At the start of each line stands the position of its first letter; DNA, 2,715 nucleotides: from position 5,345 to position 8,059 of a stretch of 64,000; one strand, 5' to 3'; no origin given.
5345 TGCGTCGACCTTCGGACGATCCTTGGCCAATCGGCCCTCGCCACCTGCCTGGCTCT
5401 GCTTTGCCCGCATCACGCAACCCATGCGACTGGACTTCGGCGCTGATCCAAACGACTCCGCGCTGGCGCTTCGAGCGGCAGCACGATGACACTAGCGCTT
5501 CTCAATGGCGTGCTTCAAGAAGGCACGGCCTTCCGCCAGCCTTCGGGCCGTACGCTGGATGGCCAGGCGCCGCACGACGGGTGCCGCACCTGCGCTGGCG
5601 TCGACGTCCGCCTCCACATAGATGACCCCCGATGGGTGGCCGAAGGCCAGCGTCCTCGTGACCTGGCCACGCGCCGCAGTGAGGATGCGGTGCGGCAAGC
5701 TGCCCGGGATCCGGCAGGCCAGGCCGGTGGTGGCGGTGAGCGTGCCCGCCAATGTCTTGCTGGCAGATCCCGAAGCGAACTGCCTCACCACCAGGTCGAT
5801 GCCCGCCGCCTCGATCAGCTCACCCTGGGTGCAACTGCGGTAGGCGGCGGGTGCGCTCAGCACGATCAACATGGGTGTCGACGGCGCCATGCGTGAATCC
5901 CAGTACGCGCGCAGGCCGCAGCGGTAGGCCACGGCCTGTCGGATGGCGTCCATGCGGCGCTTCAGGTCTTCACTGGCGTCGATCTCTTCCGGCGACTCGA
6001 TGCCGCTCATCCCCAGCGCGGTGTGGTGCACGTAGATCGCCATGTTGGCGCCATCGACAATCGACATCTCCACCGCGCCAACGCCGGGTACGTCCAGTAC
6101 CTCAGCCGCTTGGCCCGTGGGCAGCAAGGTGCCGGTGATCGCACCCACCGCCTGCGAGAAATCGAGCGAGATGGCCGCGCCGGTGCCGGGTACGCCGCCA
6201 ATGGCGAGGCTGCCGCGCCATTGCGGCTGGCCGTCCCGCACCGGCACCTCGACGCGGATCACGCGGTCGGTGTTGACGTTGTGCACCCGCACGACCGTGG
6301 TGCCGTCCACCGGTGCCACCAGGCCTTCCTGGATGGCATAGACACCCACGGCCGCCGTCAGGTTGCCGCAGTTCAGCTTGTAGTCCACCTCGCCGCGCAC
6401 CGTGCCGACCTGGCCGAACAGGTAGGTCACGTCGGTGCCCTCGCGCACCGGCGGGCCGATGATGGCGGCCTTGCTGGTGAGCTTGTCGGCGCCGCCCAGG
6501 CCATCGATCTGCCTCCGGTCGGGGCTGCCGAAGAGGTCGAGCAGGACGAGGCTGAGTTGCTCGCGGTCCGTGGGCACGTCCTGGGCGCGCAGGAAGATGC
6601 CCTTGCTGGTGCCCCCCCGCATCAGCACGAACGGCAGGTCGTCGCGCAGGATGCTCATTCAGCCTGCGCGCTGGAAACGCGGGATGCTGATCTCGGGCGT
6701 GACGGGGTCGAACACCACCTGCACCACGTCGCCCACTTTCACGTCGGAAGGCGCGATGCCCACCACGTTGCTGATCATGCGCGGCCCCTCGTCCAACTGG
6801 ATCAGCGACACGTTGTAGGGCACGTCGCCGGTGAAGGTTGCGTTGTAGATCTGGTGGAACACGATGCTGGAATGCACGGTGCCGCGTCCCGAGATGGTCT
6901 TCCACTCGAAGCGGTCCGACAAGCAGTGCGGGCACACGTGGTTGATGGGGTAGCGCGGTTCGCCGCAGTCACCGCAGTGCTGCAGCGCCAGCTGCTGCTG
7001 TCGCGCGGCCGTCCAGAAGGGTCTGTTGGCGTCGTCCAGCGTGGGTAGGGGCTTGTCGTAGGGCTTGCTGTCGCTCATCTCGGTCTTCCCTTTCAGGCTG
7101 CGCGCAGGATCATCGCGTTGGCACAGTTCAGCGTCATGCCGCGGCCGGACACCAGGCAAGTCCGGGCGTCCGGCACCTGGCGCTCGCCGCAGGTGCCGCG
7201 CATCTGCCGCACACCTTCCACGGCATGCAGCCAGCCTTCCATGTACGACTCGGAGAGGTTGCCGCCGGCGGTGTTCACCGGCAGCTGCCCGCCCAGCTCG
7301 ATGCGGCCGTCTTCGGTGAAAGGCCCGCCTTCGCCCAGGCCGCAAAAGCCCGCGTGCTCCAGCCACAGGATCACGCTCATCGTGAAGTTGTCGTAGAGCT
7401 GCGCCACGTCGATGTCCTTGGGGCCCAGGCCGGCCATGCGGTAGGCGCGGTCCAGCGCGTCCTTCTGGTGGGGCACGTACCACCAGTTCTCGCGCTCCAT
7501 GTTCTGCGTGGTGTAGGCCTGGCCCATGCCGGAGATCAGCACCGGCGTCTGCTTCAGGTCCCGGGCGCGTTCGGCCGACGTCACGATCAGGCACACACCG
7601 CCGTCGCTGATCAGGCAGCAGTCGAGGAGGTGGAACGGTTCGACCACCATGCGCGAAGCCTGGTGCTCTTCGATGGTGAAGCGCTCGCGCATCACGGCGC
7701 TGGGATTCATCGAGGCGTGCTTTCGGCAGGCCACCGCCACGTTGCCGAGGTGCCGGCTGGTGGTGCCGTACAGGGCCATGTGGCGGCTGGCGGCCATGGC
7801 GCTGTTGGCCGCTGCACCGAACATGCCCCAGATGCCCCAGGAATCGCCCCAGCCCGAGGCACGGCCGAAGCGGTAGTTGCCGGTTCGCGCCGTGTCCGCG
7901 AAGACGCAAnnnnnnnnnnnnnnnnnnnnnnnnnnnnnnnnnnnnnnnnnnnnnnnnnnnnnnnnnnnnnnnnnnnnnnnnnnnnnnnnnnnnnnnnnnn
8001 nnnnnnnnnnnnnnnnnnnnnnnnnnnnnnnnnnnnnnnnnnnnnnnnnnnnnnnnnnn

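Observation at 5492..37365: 32-kb acyl-CoA catabolic region run on CoA-transferases, with no ligase or oxygenase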

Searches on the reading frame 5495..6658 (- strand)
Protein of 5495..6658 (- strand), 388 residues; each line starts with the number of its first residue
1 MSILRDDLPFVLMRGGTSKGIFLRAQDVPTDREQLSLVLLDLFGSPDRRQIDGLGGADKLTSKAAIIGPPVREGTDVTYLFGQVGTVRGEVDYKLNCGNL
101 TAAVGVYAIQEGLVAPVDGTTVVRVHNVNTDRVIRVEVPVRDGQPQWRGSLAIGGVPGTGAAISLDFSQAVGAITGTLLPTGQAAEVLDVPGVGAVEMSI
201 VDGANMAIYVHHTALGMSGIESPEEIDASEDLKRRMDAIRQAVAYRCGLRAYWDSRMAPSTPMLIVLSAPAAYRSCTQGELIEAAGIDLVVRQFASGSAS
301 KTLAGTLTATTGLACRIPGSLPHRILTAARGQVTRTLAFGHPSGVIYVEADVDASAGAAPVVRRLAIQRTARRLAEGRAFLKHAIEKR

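Call 5: search_protein_families(library=pfam, proteins=[window:5495-6658:-])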
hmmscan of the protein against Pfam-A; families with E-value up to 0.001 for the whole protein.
window:5495-6658:- (388 aa): 1 family
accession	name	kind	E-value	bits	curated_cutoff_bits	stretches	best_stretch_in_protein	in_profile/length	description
PF04303.18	PrpF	-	1.4e-98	330.7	27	1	8-380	4-369/371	PrpF protein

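Call 30: search_protein_families(library=ncbifam, proteins=[window:5495-6658:-], max_evalue=1e-10)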
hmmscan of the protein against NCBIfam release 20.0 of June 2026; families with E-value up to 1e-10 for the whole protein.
window:5495-6658:- (388 aa): 2 families
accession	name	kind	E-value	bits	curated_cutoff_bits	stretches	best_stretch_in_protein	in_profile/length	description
NF033377.1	OMA_tautomer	equivalog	2.8e-88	296.2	440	1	13-381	1-348/349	4-oxalomesaconate tautomerase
TIGR02334.1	prpF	equivalog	5.4e-69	232.9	440.55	1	8-378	6-382/390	2-methylaconitate cis-trans isomerase PrpF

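Call 57: search_solved_structures(query=window:5495-6658:-, max_evalue=1e-10)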
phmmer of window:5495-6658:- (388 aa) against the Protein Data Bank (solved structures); distinct sequences matched with E-value up to 1e-10: 8.
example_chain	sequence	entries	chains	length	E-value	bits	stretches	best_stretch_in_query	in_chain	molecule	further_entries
3g7k_A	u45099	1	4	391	2.1e-84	286.9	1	8-383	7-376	3-methylitaconate isomerase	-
2pvz_A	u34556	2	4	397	2e-58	201.5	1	11-377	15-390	PrpF methylaconitate isomerase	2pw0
5k87_A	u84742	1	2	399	7.9e-58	199.5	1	11-377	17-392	2-methyl-aconitate isomerase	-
2h9f_A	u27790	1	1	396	8.4e-57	196.1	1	8-377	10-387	Hypothetical protein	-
6p3j_A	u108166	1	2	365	2e-50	175.1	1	6-381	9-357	(4E)-oxalomesaconate Delta-isomerase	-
6p3h_A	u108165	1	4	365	1.5e-49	172.2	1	6-381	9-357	(4E)-oxalomesaconate Delta-isomerase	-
6p3k_A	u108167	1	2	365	6.7e-49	170.1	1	6-381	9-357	(4E)-oxalomesaconate Delta-isomerase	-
6otv_A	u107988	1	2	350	9.4e-49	169.6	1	8-381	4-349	Putative isomerase YbhH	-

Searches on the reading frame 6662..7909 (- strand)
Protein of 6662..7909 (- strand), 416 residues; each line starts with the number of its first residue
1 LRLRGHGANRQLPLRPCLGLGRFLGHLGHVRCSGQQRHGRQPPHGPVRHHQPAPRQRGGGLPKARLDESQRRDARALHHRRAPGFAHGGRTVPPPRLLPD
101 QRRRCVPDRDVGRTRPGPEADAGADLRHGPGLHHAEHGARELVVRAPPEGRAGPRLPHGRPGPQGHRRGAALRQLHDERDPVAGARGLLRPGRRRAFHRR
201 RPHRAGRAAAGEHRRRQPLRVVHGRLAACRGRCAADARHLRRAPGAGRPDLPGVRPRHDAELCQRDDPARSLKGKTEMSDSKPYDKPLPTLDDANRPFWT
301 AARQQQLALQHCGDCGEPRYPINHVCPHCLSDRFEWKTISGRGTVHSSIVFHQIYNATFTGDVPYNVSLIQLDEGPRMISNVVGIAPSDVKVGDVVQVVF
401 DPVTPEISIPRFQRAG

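Call 5: search_protein_families(library=pfam, proteins=[window:6662-7909:-])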
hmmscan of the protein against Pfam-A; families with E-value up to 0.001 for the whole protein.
window:6662-7909:- (416 aa): 2 families
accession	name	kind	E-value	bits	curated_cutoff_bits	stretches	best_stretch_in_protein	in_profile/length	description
PF01796.24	OB_ChsH2_C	-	6.2e-18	64.9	27.1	1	336-401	1-65/65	ChsH2, C-terminal OB-fold domain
PF12172.15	zf-ChsH2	-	5.6e-12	45.7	23.2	1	299-335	1-37/37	ChsH2, rubredoxin-like zinc ribbon domain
